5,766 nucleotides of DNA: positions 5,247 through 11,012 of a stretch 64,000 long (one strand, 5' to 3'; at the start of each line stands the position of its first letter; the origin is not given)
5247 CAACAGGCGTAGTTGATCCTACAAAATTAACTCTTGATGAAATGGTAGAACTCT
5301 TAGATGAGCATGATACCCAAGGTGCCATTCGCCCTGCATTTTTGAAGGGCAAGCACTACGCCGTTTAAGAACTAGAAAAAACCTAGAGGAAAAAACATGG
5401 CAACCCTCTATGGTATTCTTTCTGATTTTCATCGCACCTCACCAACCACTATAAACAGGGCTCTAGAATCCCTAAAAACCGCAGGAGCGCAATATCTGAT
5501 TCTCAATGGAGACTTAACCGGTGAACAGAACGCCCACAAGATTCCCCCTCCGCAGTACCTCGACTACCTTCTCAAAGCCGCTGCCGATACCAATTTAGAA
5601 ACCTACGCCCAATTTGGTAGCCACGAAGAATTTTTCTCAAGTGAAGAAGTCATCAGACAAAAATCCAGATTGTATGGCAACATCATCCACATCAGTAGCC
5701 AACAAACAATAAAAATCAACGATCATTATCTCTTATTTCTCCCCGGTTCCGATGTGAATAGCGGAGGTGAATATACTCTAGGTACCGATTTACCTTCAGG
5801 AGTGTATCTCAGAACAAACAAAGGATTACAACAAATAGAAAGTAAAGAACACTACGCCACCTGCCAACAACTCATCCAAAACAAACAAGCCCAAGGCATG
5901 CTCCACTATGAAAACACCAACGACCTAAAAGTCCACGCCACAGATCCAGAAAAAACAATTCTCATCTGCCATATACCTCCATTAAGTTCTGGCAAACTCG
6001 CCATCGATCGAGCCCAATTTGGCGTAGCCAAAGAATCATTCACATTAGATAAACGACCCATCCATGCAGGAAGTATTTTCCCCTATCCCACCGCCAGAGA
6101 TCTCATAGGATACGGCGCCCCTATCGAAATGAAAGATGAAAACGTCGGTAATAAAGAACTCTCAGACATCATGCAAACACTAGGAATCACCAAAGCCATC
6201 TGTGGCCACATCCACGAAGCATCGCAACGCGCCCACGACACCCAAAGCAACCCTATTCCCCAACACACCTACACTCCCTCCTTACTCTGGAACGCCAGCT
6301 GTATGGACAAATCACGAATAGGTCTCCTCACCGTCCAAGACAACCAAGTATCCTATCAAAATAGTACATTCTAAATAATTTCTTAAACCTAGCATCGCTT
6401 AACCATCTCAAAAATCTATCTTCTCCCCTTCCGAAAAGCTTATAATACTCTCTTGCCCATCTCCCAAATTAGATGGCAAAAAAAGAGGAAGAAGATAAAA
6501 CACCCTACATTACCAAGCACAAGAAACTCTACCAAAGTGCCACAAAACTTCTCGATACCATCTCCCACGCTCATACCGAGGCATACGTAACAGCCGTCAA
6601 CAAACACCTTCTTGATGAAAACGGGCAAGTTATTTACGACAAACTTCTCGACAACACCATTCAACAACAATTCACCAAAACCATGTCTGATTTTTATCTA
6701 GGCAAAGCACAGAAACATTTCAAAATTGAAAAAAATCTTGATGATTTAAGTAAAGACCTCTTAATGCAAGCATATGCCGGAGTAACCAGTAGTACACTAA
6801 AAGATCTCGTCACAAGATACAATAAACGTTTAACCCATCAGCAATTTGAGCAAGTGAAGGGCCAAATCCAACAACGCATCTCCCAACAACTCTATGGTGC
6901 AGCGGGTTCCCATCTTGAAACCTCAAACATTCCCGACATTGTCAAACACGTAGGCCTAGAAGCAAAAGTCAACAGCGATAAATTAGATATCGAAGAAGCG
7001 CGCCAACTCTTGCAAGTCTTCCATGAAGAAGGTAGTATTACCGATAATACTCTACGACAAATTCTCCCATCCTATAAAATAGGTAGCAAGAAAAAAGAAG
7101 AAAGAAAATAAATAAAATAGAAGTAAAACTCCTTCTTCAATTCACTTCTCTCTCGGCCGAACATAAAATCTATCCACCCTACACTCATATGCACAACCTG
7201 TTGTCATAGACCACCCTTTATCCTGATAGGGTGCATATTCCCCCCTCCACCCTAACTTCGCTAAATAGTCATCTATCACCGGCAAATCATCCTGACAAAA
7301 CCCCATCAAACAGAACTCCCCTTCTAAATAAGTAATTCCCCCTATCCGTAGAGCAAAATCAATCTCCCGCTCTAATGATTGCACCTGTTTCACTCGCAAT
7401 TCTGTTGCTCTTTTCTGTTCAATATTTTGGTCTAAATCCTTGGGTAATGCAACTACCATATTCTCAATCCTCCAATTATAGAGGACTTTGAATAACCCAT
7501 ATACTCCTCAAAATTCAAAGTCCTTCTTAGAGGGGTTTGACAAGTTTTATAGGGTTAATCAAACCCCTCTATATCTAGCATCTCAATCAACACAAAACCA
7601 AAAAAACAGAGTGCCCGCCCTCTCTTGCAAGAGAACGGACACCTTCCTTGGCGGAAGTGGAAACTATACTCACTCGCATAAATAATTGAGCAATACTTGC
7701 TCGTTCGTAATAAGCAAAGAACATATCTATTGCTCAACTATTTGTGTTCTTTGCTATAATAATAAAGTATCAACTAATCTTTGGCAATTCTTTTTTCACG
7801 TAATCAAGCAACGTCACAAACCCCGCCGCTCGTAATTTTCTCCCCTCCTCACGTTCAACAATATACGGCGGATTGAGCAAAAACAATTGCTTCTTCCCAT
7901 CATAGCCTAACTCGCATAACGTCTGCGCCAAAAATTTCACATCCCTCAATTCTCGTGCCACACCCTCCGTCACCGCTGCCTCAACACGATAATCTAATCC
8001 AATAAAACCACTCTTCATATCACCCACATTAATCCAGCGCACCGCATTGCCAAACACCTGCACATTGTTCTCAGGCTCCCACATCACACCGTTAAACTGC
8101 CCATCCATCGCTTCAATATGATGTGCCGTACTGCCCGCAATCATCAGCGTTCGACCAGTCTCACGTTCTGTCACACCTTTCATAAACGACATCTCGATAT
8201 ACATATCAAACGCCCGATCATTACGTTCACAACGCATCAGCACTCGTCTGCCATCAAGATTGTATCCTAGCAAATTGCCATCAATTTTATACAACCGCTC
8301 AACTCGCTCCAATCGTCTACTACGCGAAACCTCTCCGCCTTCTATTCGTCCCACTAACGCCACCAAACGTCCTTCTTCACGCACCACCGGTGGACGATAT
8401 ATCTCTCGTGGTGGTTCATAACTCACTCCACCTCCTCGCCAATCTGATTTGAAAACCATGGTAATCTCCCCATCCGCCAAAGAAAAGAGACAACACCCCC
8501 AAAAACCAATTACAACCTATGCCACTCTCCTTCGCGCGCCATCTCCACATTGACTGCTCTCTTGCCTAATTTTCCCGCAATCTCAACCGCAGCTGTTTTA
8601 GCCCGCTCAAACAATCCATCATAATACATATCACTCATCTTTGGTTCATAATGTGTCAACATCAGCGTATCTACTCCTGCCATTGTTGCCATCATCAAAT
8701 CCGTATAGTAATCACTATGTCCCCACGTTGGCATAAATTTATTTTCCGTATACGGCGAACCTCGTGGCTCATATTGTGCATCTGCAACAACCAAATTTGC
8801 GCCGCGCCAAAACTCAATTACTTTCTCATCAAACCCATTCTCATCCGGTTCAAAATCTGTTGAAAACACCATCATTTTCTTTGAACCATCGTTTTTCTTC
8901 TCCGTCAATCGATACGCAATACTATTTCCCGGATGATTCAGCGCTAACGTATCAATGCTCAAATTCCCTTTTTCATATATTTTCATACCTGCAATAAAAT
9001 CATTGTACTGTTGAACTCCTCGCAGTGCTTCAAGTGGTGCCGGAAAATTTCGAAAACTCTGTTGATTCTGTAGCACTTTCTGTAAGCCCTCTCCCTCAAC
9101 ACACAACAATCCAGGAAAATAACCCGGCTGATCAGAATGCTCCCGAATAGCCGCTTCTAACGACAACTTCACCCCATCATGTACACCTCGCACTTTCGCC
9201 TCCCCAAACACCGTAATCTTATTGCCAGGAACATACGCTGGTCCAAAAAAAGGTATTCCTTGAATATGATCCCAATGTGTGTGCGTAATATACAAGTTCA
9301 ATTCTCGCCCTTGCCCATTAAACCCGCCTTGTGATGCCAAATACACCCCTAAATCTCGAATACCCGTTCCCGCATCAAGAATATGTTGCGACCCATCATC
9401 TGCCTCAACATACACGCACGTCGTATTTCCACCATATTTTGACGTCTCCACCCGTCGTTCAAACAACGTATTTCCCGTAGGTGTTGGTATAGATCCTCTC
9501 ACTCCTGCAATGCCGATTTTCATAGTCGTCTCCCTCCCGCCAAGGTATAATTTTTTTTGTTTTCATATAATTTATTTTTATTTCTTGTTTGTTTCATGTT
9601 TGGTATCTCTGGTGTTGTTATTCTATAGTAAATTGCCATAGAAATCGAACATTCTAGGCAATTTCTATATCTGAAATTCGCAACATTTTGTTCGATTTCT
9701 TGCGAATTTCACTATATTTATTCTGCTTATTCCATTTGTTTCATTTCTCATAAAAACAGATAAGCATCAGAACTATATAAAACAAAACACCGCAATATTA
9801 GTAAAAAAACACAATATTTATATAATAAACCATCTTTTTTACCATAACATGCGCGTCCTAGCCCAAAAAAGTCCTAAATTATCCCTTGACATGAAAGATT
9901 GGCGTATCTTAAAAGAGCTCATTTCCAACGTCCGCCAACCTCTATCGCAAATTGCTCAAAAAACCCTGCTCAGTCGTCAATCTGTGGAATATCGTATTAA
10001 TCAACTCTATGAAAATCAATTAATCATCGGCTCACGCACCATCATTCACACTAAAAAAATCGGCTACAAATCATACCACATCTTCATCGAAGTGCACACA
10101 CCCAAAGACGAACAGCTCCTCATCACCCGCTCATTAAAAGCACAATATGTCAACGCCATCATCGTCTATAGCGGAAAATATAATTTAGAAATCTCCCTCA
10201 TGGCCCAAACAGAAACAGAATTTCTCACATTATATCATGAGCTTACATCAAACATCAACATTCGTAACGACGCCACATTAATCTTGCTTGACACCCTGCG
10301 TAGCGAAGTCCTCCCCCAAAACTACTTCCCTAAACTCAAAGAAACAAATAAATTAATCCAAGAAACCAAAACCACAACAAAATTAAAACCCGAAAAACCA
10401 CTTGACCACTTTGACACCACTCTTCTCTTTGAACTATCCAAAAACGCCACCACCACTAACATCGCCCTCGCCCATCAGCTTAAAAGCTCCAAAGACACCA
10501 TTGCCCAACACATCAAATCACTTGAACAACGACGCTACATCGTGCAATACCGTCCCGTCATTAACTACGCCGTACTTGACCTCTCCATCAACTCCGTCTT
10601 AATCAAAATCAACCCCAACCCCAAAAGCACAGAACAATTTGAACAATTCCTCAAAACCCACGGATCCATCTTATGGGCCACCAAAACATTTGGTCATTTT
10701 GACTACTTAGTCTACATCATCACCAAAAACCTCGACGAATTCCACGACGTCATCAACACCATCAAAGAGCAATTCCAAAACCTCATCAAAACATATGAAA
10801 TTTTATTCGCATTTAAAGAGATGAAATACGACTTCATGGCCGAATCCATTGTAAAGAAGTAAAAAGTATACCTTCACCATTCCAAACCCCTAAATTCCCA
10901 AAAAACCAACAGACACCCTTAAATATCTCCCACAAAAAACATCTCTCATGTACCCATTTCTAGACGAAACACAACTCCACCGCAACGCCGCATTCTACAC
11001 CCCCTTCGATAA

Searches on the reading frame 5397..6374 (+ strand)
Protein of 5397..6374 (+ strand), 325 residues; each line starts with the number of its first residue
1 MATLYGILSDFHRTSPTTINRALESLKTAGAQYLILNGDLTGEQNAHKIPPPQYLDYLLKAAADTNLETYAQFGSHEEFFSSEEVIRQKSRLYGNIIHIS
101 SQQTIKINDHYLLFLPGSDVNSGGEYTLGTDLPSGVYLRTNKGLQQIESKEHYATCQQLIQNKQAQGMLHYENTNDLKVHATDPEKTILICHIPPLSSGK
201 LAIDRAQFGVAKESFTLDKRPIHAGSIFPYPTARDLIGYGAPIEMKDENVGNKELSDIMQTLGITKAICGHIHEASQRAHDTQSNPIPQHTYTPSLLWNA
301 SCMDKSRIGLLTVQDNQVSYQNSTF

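Call 13: search_protein_families(library=pfam, proteins=[window:5397-6374:+], max_evalue=0.01)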
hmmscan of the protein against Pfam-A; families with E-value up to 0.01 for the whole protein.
window:5397-6374:+ (325 aa): 2 families
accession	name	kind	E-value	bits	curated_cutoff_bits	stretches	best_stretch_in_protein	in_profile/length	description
PF00149.33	Metallophos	-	6e-06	27.3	21.5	1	7-274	5-190/191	Calcineurin-like phosphoesterase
PF12850.12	Metallophos_2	-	0.0028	18.1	27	0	6-46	4-37/154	Calcineurin-like phosphoesterase superfamily domain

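Call 65: search_protein_families(library=phrogs, proteins=[window:5397-6374:+], max_evalue=0.001)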
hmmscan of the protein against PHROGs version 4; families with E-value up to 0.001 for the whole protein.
window:5397-6374:+ (325 aa): 1 family
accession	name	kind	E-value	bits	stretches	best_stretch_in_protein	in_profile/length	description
phrog_1649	-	other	1.5e-08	34.7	1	7-281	40-260/308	metallo-phosphoesterase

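Call 96: search_protein_families(library=padloc, proteins=[window:5397-6374:+], max_evalue=0.001)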
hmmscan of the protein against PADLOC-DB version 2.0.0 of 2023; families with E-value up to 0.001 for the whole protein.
window:5397-6374:+ (325 aa): 1 family
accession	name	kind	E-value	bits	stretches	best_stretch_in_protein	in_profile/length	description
PDLC04908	PDC-S10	-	2.6e-05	21.6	0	245-280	149-189/223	-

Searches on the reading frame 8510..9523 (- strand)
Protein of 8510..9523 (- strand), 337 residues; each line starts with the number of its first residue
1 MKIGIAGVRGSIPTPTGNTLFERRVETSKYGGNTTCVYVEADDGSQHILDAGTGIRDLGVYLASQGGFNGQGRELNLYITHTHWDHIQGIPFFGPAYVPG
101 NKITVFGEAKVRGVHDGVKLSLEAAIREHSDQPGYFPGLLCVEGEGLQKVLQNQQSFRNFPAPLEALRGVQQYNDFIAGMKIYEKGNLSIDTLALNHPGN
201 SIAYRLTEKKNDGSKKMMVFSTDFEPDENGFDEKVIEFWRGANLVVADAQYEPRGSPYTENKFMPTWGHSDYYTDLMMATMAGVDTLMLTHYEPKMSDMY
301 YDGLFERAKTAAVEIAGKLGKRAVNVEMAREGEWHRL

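Call 12: search_protein_families(library=pfam, proteins=[window:8510-9523:-], max_evalue=0.01)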
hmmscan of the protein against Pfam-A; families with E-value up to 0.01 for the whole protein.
window:8510-9523:- (337 aa): 1 family
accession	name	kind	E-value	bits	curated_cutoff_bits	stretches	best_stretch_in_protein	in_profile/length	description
PF12706.13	Lactamase_B_2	-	2.3e-06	27.8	27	1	79-292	36-200/200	Beta-lactamase superfamily domain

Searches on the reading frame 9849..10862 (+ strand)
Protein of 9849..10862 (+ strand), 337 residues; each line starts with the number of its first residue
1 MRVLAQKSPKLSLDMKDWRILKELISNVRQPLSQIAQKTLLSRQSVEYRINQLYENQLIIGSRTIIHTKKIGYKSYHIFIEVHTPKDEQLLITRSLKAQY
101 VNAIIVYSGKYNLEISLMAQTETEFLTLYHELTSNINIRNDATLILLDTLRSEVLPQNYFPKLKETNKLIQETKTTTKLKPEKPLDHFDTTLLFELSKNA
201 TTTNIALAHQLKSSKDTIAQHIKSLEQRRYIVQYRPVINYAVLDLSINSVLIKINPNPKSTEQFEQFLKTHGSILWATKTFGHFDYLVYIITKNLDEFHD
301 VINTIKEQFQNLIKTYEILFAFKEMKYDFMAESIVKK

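Call 12: search_protein_families(library=pfam, proteins=[window:9849-10862:+], max_evalue=0.01)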
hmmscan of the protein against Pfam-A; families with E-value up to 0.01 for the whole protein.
window:9849-10862:+ (337 aa): 7 families
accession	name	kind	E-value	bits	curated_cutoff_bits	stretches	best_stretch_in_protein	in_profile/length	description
PF13412.12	HTH_24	-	2e-15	56.5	21.9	2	185-231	1-47/48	Winged helix-turn-helix DNA-binding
PF13404.12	HTH_AsnC-type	-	7.5e-14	51.7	27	2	13-53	1-41/42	AsnC-type helix-turn-helix domain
PF01037.27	AsnC_trans_reg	-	1.8e-08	34.6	25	1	251-305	2-56/73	Lrp/AsnC ligand binding domain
PF12802.13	MarR_2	-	6.4e-06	26.7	27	0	16-59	6-50/61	MarR family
PF01047.28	MarR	-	1.1e-05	25.6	24.6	0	191-232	7-48/59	MarR family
PF12840.13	HTH_20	-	0.00083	19.7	27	0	19-59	8-48/51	Helix-turn-helix domain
PF13730.12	HTH_36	-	0.0021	18.3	25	1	204-231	28-55/55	Helix-turn-helix domain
